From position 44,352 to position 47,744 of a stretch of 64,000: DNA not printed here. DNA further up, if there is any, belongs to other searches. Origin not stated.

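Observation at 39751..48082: A WXG100 (ESAT-6-like) gene heads a same-strand cluster of two giant FtsX permeases and two ABC ATPases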

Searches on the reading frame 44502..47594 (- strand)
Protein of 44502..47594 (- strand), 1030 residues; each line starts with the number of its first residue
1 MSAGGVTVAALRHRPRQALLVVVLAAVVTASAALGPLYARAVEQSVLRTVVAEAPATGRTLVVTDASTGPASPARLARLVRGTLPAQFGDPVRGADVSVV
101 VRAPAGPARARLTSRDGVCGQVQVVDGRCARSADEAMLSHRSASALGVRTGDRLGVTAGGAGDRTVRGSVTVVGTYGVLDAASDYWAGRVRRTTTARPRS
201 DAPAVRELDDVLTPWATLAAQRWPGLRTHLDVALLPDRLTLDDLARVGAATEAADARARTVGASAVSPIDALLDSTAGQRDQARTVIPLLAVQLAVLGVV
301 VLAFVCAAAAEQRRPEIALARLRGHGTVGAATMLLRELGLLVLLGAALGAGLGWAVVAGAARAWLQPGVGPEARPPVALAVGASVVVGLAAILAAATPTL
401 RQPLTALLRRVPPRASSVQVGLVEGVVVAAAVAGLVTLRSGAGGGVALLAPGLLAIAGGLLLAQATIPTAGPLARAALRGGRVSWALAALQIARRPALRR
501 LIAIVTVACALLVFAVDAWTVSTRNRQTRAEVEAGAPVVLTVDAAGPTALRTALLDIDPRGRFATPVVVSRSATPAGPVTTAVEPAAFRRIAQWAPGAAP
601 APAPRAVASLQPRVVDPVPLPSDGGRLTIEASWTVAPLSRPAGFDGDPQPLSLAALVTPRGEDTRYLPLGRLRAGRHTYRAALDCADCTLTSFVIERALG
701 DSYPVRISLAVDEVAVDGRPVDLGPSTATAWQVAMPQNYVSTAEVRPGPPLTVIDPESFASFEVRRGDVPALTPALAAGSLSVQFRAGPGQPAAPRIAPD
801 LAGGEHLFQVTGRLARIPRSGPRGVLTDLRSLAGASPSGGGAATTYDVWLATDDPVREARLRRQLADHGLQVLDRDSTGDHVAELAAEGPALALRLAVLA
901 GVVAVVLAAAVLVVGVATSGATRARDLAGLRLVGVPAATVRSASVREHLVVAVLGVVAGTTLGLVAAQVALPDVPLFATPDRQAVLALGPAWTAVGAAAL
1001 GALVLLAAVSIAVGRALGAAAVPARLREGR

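Call 8: search_protein_families(library=pfam, proteins=[window:44502-47594:-], max_evalue=0.01)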
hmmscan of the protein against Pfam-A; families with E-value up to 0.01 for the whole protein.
window:44502-47594:- (1030 aa): 1 family
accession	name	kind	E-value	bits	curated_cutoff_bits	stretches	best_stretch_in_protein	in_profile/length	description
PF02687.27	FtsX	-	4.5e-10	40.1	25.5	2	290-401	3-114/120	FtsX-like permease C-terminal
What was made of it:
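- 44502..47594 (-): Permease FtsX1, 1030 aa. It has 10 TM helices and two FtsX bundles. ECD1 covers about residues 38-288 and ECD2 about 520-895. ECD2 holds an extra beta-sandwich with an invariant C685-x-x-C688. Pfam FtsX in 2 stretches (call 8).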

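Call 9: search_protein_families(library=ncbifam, proteins=[window:44502-47594:-], max_evalue=0.01)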
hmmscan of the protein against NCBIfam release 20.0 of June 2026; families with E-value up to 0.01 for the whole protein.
window:44502-47594:- (1030 aa): 0 families

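Call 14: find_homologous_proteins(query=window:44502-47594:-, max_evalue=0.00001)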
Query window:44502-47594:- (1030 aa): 194 proteins with E <= 0.00001 among 8000 candidates; the best 120 are listed.
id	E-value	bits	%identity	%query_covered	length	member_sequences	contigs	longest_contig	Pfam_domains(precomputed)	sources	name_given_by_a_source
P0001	0.0e+0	2100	100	100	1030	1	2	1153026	PF02687.28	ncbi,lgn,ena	-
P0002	0.0e+0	1546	75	98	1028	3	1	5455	PF02687.28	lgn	-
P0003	0.0e+0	1544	75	100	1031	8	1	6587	PF02687.28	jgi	jgi:hypothetical protein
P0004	0.0e+0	1524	74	100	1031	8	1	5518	PF02687.28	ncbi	-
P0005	0.0e+0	1501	74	100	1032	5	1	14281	PF02687.28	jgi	jgi:hypothetical protein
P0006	0.0e+0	1386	70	100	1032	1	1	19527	PF02687.28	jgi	jgi:hypothetical protein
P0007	0.0e+0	1205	65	100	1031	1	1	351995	PF02687.28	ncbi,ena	-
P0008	0.0e+0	1191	65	100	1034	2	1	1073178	PF02687.28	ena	-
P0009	0.0e+0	1126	63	100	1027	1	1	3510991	PF02687.28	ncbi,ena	-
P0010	0.0e+0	1122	59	100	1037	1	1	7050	PF02687.28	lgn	-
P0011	0.0e+0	1119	61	100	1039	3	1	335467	PF02687.28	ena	-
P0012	0.0e+0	1105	58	100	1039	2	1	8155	PF02687.28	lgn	-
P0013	0.0e+0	1105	61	97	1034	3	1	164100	PF02687.28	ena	-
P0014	0.0e+0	1101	61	100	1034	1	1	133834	PF02687.28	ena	-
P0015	0.0e+0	1101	60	100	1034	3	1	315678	PF02687.28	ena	-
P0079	1.2e-155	538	41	92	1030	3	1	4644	PF02687.28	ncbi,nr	ncbi:MAG TPA: FtsX-like permease family protein [Angustibacter sp.]|nr:FtsX-like permease family pro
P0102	2.9e-104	368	35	94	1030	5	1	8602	PF02687.28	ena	-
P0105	1.9e-102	362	36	99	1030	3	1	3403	PF02687.28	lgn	-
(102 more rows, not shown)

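Call 17: find_related_loci(query=A1, collection=genome_contigs, flank=10000)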
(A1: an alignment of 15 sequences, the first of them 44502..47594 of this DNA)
Query A1 (1030 aa) in genome_contigs; peptide patterns used: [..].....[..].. (x = any residue, [..] = any of these).
282 stretches matched a pattern; 138 encode a relative of the query (tblastn E <= 1e-3); the best 80 are kept; 80 distinct loci.
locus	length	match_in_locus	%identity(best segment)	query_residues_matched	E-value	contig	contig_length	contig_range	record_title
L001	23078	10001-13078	75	2-1030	0e+0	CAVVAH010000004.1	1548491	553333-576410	MAG: uncultured Actinomycetota bacterium isolate MFD04212.bin.1.292 genome assembly, contig: contig_3742, whole genome s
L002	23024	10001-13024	75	1-1010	0e+0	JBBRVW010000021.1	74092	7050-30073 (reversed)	MAG: Actinomycetes bacterium isolate La3_metabat2.260 La3_metabat2.260_K_66971_L_74092_cov_30.5265, whole genome shotgun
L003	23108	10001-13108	59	1-1030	0e+0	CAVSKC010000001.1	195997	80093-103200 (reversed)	MAG: uncultured Actinomycetota bacterium isolate MFD09212.bin.2.128 genome assembly, contig: contig_10218, whole genome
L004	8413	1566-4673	59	1-1030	0e+0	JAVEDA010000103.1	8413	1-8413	MAG: Actinomycetota bacterium isolate BP_166 scaffold_6382813, whole genome shotgun sequence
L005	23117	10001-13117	61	1-1030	0e+0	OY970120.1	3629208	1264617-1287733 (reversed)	MAG: uncultured Actinomycetota bacterium isolate MFD01275.bin.c.22 genome assembly, chromosome: 1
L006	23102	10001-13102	60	1-1030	0e+0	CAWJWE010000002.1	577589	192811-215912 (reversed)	MAG: uncultured Actinomycetota bacterium isolate MFD09206.bin.2.168 genome assembly, contig: contig_12164, whole genome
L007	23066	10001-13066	63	6-1030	0e+0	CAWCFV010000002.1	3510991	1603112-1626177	MAG: uncultured Actinomycetota bacterium isolate MFD01275.bin.1.13 genome assembly, contig: contig_4931, whole genome sh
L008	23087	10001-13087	65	1-1028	0e+0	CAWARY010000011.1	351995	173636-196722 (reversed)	MAG: uncultured Actinomycetota bacterium isolate MFD02581.bin.1.161 genome assembly, contig: contig_10431, whole genome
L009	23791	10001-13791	60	1-1030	0e+0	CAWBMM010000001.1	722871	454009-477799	MAG: uncultured Actinomycetota bacterium isolate MFD02159.bin.2.90 genome assembly, contig: contig_12178, whole genome s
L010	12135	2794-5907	58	1-1028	0e+0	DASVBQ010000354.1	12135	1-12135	MAG TPA_asm: Actinomycetes bacterium isolate SMAG_U1983 k141_1861110, whole genome shotgun sequence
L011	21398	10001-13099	58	1-1028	0e+0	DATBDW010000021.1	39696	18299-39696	MAG TPA_asm: Actinomycetes bacterium isolate SMAG_U5821 k141_4253077, whole genome shotgun sequence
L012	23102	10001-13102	65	1-1030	0e+0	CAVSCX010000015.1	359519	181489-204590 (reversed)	MAG: uncultured Actinomycetota bacterium isolate MFD02581.bin.1.279 genome assembly, contig: contig_17154, whole genome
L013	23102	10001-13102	59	1-1030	0e+0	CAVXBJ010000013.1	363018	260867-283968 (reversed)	MAG: uncultured Actinomycetota bacterium isolate MFD02581.bin.2.29 genome assembly, contig: contig_12613, whole genome s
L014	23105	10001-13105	59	1-1030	0e+0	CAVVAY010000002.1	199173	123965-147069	MAG: uncultured Actinomycetota bacterium isolate MFD04212.bin.1.215 genome assembly, contig: contig_12960, whole genome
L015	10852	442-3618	56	1-1030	0e+0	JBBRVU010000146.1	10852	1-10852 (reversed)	MAG: Actinomycetes bacterium isolate La3_metabat2.225 La3_metabat2.225_K_827545_L_10852_cov_20.4761, whole genome shotgu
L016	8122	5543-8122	51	1-850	0e+0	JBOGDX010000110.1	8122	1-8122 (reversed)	MAG: Actinomycetes bacterium isolate SD8021_metabat2.bin.5 NODE_438_length_8122_cov_1.150969, whole genome shotgun seque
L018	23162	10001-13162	56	1-1030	0e+0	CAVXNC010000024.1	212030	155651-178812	MAG: uncultured Actinomycetota bacterium isolate MFD02840.bin.1.275 genome assembly, contig: contig_60250, whole genome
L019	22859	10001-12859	39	5-948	3e-114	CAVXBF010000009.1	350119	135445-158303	MAG: uncultured Actinomycetota bacterium isolate MFD02581.bin.1.281 genome assembly, contig: contig_67677, whole genome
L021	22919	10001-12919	41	5-971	3e-111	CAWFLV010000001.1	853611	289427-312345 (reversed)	MAG: uncultured Actinomycetota bacterium isolate MFD01721.bin.1.213 genome assembly, contig: contig_1648, whole genome s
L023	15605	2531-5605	33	10-1028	3e-110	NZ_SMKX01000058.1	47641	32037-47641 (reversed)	Kribbella antibiotica strain JCM 13523 NODE_58_length_47641_cov_38.7242, whole genome shotgun sequence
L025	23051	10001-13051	34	10-1028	2e-107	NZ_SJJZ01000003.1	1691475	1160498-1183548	Kribbella soli strain KCTC 29219 NODE_3_length_1691475_cov_12.6706_ID_887, whole genome shotgun sequence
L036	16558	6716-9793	51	1-1030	0e+0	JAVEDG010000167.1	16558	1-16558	MAG: Actinomycetota bacterium isolate BP_171 scaffold_2268828, whole genome shotgun sequence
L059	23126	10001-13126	35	1-1028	2e-79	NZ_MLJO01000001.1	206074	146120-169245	Intrasporangium flavum strain MUSC 78 1, whole genome shotgun sequence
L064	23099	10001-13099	37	5-1029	8e-97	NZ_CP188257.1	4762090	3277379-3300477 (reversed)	Angustibacter sp. McL0619 chromosome, complete genome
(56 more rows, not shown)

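Call 21: search_protein_families(library=pfam, proteins=[L019:9025-9324:+, L019:9318-9848:+, L021:9086-9391:+, L021:9407-9985:+, L064:9085-9396:+, L059:8286-8597:+, L059:8539-9138:+, L018:9231-9836:+, L001:8440-9078:+, L010:858-2570:+], max_evalue=0.01)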
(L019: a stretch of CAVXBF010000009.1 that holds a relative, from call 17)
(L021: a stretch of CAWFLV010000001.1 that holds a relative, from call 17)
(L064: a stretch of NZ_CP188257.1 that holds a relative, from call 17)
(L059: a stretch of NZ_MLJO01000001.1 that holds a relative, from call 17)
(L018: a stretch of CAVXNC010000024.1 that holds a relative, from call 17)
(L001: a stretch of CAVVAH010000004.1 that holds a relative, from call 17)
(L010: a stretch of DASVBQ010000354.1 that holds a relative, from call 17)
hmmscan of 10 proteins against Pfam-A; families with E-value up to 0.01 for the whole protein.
L019:9025-9324:+ (99 aa): 2 families
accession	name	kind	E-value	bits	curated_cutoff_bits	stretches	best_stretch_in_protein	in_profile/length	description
PF01910.22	Thiamine_BP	-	6.5e-28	97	24.9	1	4-91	2-91/92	Thiamine-binding protein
PF07615.16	Ykof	-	0.0052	17.7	21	1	5-70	6-70/81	YKOF-related Family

L019:9318-9848:+ (176 aa): 4 families
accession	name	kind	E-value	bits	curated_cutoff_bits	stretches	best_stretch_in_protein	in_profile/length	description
PF00583.31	Acetyltransf_1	-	2e-09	38.2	20.7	1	54-148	24-116/116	Acetyltransferase (GNAT) family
PF13508.13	Acetyltransf_7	-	5.2e-08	33.6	27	1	69-149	7-83/84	Acetyltransferase (GNAT) domain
PF13673.13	Acetyltransf_10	-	0.00037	20.9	23.6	1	71-155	37-114/128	Acetyltransferase (GNAT) domain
PF08445.16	FR47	-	0.00074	19.9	22.1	1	95-149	23-78/86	FR47-like protein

L021:9086-9391:+ (101 aa): 2 families
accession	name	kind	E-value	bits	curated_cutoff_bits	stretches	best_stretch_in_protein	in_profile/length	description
PF01910.22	Thiamine_BP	-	1.1e-28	99.4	24.9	1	4-91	2-91/92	Thiamine-binding protein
PF07615.16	Ykof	-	0.0051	17.7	21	1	5-70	6-70/81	YKOF-related Family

L021:9407-9985:+ (192 aa): 4 families
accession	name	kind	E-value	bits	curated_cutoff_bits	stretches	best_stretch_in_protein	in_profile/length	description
PF00583.31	Acetyltransf_1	-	2.6e-11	44.2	20.7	1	44-147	10-116/116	Acetyltransferase (GNAT) family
PF13508.13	Acetyltransf_7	-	2.1e-10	41.2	27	1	65-148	4-83/84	Acetyltransferase (GNAT) domain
PF13673.13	Acetyltransf_10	-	0.00069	20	23.6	1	65-152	32-112/128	Acetyltransferase (GNAT) domain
PF08445.16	FR47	-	0.0022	18.4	22.1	1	93-147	22-77/86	FR47-like protein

L064:9085-9396:+ (103 aa): 2 families
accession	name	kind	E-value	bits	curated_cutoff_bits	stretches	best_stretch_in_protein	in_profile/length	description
PF01910.22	Thiamine_BP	-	9.8e-28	96.4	24.9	1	3-91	1-91/92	Thiamine-binding protein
PF07615.16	Ykof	-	0.0087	17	21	0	5-70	6-70/81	YKOF-related Family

L059:8286-8597:+ (103 aa): 1 family
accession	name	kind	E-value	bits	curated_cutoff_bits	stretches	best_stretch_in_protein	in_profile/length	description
PF01910.22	Thiamine_BP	-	5.9e-24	84.3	24.9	1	4-94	2-91/92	Thiamine-binding protein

L059:8539-9138:+ (199 aa): 4 families
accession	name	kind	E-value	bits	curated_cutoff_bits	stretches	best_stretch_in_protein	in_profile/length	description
PF00583.31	Acetyltransf_1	-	1.5e-09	38.6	20.7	1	90-175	28-116/116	Acetyltransferase (GNAT) family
PF13508.13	Acetyltransf_7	-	3.8e-07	30.8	27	1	97-176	5-83/84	Acetyltransferase (GNAT) domain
PF13673.13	Acetyltransf_10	-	0.00011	22.6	23.6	1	120-185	52-117/128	Acetyltransferase (GNAT) domain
PF08445.16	FR47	-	0.0041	17.5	22.1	0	126-177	23-79/86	FR47-like protein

L018:9231-9836:+ (201 aa): 1 family
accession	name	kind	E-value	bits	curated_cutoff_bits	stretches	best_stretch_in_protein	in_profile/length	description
PF01872.23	RibD_C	-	1.3e-16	61.5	24.1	1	20-177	3-179/197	RibD C-terminal domain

L001:8440-9078:+ (212 aa): 1 family
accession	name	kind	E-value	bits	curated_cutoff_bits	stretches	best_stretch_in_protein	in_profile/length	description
PF11716.13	MDMPI_N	-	6.9e-14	53.2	24.2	1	20-147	1-140/140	Mycothiol maleylpyruvate isomerase N-terminal domain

L010:858-2570:+ (570 aa): 1 family
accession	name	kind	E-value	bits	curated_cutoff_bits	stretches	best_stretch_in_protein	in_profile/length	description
PF02720.22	DUF222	-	9.3e-20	71.6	24.4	1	145-452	11-306/306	Domain of unknown function (DUF222)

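Call 29: search_solved_structures(query=A1, max_evalue=1)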
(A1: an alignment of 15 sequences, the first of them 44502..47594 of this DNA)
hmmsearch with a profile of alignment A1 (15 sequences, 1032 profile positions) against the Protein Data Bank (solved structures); distinct sequences matched with E-value up to 1: 4.
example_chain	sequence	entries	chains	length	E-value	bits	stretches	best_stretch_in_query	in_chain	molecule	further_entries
9o9x_C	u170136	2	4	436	0.00027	22.4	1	853-1026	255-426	ABC transporter permease YtrF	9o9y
9w2w_A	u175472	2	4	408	0.022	16.1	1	888-969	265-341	LolF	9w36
9w35_A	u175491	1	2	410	0.022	16.1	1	888-969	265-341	LolF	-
9w37_A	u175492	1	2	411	0.022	16.1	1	888-969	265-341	LolF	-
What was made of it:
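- Tried and rejected: PDB search by sequence with the permease profile: only weak FtsX-domain hits to YtrF and LolF (call 29).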
